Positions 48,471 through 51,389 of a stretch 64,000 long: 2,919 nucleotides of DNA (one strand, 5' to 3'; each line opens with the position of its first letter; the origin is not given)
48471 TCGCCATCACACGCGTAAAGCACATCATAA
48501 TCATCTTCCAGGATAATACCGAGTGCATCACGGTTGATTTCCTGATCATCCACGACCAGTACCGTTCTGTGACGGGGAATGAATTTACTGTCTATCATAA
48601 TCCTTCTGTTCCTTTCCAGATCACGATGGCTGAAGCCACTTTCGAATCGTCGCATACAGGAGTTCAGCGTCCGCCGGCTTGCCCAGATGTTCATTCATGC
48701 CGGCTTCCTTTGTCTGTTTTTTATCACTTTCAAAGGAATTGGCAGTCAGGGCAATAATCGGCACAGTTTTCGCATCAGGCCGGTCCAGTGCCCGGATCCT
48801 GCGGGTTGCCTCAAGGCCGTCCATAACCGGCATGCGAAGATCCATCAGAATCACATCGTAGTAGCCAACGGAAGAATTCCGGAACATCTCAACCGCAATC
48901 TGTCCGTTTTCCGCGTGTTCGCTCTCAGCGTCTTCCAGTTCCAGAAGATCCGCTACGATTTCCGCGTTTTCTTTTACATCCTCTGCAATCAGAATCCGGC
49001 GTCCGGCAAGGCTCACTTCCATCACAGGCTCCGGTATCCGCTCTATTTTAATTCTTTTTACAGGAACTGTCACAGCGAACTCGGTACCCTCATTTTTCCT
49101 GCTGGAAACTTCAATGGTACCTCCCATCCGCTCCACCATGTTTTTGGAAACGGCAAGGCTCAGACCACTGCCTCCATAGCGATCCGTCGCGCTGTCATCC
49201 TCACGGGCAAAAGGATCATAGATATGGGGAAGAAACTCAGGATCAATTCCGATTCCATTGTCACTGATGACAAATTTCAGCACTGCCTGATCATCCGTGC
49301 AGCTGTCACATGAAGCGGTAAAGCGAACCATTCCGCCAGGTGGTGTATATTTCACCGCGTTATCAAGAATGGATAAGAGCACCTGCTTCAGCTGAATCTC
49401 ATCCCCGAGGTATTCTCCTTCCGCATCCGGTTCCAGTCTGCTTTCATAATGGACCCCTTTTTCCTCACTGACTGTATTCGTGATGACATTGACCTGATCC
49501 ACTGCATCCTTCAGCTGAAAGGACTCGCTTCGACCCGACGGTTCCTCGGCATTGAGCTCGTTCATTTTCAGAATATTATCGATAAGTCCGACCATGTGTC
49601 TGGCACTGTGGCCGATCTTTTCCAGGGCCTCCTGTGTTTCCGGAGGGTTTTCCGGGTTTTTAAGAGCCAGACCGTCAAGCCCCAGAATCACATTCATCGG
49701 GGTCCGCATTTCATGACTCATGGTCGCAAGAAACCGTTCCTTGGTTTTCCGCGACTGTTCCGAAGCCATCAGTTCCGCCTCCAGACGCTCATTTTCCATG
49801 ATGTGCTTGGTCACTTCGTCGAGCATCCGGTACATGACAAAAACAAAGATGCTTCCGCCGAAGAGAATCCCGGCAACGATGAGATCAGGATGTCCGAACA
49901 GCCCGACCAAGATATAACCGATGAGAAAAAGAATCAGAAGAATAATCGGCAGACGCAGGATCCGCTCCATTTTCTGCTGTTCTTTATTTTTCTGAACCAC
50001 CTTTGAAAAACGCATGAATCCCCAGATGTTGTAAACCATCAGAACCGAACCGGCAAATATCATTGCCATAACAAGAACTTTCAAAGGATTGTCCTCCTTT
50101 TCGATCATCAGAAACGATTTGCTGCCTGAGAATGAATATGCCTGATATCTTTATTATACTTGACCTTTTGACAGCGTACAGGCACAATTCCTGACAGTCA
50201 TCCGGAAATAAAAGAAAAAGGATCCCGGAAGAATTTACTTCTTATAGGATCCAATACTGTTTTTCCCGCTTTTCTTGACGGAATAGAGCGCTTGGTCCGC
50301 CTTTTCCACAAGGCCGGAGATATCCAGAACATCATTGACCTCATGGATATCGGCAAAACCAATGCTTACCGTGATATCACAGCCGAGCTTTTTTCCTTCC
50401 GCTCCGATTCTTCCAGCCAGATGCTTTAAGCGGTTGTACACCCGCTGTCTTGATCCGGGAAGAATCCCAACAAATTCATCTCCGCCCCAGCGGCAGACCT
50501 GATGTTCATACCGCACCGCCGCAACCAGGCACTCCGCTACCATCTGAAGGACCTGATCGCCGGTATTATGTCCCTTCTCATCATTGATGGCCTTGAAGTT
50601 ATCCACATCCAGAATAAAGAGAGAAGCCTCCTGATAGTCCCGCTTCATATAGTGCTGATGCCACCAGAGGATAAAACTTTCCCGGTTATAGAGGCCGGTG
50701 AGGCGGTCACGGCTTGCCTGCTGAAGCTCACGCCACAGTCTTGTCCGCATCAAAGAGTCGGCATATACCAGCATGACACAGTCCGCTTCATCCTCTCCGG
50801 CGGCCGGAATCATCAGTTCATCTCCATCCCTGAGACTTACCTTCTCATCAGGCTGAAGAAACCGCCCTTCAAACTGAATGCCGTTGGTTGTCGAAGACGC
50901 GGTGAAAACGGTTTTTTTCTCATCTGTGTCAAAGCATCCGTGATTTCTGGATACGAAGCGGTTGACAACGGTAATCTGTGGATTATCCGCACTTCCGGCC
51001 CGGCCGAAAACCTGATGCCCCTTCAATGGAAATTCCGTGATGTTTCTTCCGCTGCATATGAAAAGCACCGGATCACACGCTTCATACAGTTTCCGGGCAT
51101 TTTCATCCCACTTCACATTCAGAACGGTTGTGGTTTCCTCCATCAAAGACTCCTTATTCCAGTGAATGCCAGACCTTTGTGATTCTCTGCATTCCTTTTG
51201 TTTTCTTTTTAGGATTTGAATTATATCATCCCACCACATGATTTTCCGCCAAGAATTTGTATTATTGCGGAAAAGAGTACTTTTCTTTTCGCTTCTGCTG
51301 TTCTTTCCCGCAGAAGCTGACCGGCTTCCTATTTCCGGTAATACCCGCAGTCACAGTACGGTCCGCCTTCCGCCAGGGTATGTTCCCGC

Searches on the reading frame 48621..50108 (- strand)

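Call 5: search_protein_families(library=pfam, proteins=[window:48621-50108:-], max_evalue=0.01)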
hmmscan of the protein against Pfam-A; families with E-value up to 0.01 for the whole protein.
window:48621-50108:- (495 aa): 3 families
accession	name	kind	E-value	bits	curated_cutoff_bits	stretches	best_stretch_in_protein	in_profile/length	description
PF02518.31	HATPase_c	-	3.5e-28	98.7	26.4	1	235-351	1-110/111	Histidine kinase-, DNA gyrase B-, and HSP90-like ATPase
PF00072.30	Response_reg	-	2.5e-23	82.8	30.2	1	372-488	1-110/111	Response regulator receiver domain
PF00512.31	HisKA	-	1.8e-14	54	26.9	1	123-186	2-64/66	His Kinase A (phospho-acceptor) domain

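Call 6: search_protein_families(library=ncbifam, proteins=[window:48621-50108:-], max_evalue=0.001)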
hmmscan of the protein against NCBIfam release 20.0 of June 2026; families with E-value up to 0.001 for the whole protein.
window:48621-50108:- (495 aa): 133 families (the best 25 are shown)
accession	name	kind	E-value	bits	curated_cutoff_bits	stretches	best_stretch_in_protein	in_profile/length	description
NF008318.0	PRK11107.1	equivalog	3.5e-72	243.8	890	2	118-395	288-562/920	two-component sensor histidine kinase BarA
NF041947.1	LuxQ_Vibrio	equivalog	2.5e-70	237.4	1200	1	99-490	448-837/843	quorum-sensing autoinducer 2 sensor kinase/phosphatase LuxQ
TIGR02956.1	TMAO_torS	equivalog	3.3e-67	227.4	676.5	1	107-493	441-821/967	TMAO reductase system sensor histidine kinase/response regulator TorS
NF008302.0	PRK11091.1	equivalog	2.1e-62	211.4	838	1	115-492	275-643/779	aerobic respiration two-component sensor histidine kinase ArcB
NF011874.0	PRK15347.1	equivalog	1.7e-55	188.6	852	2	109-354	384-618/921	two component system sensor kinase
NF045901.1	HisKinLetSLeg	equivalog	2.2e-55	188.1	1650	2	112-354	282-522/906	two-component system sensor histidine kinase LetS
NF038297.2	hybrid_HK_HrmK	equivalog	3.7e-51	174.5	725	1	109-490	221-606/607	hybrid histidine kinase/response regulator HrmK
NF008099.0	PRK10841.1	equivalog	2.1e-47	161.5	920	2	103-356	450-696/949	two-component system sensor histidine kinase RcsC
NF046044.1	PnpS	equivalog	6.5e-42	143.9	400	1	118-349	165-390/390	two-component system histidine kinase PnpS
TIGR02966.1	phoR_proteo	equivalog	2.2e-41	142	334.2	1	118-347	109-332/333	phosphate regulon sensor histidine kinase PhoR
NF008543.0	PRK11466.1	equivalog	9e-40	136.3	982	1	103-493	427-799/914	TMAO reductase system sensor histidine kinase/response regulator TorS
NF007420.1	PRK09959.1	equivalog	1e-37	129.3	1995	1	109-486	698-1068/1197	acid-sensing system histidine kinase EvgS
NF047874.1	MASE3_PAS_HK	subfamily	1.3e-36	126.7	560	1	104-359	379-634/655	MASE3 domain-containing sensor histidine kinase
NF033092.0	HK_WalK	equivalog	3.6e-35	121.6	725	1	117-350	366-594/594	cell wall metabolism sensor histidine kinase WalK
NF041832.1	near_NosP_CTERM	subfamily_domain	6.2e-34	117.7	400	1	117-487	1-365/370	NahK/ErcS family hybrid sensor histidine kinase/response regulator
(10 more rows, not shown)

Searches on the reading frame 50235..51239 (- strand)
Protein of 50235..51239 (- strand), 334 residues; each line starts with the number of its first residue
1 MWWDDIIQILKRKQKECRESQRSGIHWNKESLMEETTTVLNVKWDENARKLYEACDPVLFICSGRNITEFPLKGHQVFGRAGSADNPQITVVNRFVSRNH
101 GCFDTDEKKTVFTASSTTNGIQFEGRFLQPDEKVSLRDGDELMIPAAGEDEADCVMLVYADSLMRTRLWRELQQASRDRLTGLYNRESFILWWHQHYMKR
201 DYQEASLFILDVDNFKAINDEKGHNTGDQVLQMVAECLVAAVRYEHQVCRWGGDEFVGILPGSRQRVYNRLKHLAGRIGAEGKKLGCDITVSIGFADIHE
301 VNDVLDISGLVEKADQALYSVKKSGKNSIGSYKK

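Call 5: search_protein_families(library=pfam, proteins=[window:50235-51239:-], max_evalue=0.01)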
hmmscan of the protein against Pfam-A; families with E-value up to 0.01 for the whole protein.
window:50235-51239:- (334 aa): 2 families
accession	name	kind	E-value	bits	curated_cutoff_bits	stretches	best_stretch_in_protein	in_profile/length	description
PF00990.26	GGDEF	-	1.7e-32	112.9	23.8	1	175-327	1-160/161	Diguanylate cyclase, GGDEF domain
PF00498.31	FHA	-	1.1e-06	29.4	20.7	1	78-144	3-66/67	FHA domain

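Call 6: search_protein_families(library=ncbifam, proteins=[window:50235-51239:-], max_evalue=0.001)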
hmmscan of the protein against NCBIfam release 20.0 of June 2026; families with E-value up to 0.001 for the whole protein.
window:50235-51239:- (334 aa): 20 families
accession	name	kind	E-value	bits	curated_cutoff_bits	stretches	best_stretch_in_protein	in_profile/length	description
TIGR00254.1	GGDEF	domain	9e-36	123.1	37.4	1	174-329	4-164/168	diguanylate cyclase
NF038266.1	diguan_SiaD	equivalog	8.2e-34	117.1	290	1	170-328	88-251/252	biofilm regulation diguanylate cyclase SiaD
NF007135.0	PRK09581.1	equivalog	4.6e-31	108.1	474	1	159-330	277-453/457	PleD family two-component system response regulator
NF007423.1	PRK09966.1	equivalog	1.3e-29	103.3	325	1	173-322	237-390/390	diguanylate cyclase DgcN/YfiN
NF007380.0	PRK09894.1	equivalog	1.5e-28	100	256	1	173-329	127-284/296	diguanylate cyclase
NF051473.1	DigCycDgcsShew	equivalog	4.1e-27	95.3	400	1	173-328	133-287/291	diguanylate cyclase DgcS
NF047654.1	DiguCycDgcRLepto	equivalog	2.1e-22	79.4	500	1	163-329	121-293/295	diguanylate cyclase DgcR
NF041606.1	dguan_cyc_DgcA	equivalog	2.8e-22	79.1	370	1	194-329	199-336/340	diguanylate cyclase DgcA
NF007298.0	PRK09776.1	equivalog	5.1e-19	67.7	1135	1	157-333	665-846/1111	diguanylate cyclase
NF040885.1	diguan_DgcJ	equivalog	6.3e-19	68.1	500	1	176-326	342-490/493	diguanylate cyclase DgcJ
NF045675.1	PhdiestaseDibA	equivalog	1e-18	67.1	980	1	170-332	197-364/623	phosphodiesterase DibA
NF007474.0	PRK10060.1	equivalog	1.8e-18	66.2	782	1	173-328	235-391/663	cyclic di-GMP phosphodiesterase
NF011955.1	PRK15426.1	equivalog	2e-18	65.9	408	1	174-329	397-558/564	cellulose biosynthesis regulator diguanylate cyclase DgcQ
NF007599.0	PRK10245.1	equivalog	3.1e-18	65.4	402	1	170-328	204-366/371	diguanylate cyclase AdrA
NF052458.1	PhdiestGepA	equivalog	2.4e-14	52.5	1200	1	172-264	421-510/840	phosphodiesterase GepA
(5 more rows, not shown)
